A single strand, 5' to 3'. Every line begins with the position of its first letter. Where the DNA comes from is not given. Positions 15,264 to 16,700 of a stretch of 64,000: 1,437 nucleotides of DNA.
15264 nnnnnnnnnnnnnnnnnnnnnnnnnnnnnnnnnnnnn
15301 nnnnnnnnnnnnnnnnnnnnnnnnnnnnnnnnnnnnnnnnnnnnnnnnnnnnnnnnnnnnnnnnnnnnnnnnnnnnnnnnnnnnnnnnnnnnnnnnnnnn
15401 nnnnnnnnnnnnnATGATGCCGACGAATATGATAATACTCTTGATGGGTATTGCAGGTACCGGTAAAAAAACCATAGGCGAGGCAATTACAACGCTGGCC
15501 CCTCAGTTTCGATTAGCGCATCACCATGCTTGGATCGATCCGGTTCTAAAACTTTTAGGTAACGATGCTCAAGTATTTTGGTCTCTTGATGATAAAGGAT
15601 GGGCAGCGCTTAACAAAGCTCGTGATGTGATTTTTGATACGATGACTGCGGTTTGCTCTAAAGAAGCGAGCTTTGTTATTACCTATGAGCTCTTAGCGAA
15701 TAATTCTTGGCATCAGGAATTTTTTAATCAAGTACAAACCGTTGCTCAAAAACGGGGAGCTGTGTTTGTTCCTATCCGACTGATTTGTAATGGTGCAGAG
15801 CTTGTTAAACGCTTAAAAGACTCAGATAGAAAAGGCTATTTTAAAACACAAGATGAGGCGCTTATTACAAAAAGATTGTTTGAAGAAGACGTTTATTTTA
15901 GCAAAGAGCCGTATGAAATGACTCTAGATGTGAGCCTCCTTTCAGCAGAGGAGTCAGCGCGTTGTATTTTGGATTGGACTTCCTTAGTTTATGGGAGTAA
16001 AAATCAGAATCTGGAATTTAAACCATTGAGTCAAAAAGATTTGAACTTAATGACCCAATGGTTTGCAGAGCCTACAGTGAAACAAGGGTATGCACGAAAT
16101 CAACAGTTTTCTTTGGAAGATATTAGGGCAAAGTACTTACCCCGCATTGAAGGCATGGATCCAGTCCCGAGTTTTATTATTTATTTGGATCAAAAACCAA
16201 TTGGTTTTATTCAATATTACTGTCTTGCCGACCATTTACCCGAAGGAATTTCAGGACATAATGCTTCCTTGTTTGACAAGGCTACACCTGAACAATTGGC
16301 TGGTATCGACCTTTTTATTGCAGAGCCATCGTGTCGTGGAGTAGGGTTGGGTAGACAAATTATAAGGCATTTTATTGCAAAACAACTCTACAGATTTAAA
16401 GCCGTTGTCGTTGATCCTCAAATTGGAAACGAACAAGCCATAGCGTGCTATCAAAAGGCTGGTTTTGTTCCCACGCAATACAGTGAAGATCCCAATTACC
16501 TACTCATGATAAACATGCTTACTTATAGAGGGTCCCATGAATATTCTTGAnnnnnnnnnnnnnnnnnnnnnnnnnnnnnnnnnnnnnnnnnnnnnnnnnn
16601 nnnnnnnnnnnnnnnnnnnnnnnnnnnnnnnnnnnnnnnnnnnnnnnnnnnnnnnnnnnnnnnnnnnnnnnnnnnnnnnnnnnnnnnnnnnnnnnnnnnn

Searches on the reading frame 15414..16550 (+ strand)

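Call 59: search_protein_families(library=pfam, proteins=[window:15414-16550:+], max_evalue=0.001)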
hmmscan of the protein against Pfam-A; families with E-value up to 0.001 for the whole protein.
window:15414-16550:+ (378 aa): 4 families
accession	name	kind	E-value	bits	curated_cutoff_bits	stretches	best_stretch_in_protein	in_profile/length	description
PF13523.12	Acetyltransf_8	-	1.4e-18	67.4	27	1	207-354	3-140/145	Acetyltransferase (GNAT) domain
PF00583.31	Acetyltransf_1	-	6.7e-09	36.5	20.7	1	245-351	24-116/116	Acetyltransferase (GNAT) family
PF13508.13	Acetyltransf_7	-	2.1e-06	28.4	27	1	254-352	6-83/84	Acetyltransferase (GNAT) domain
PF13302.13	Acetyltransf_3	-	3.2e-05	25.1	25.4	1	200-352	2-138/138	Acetyltransferase (GNAT) domain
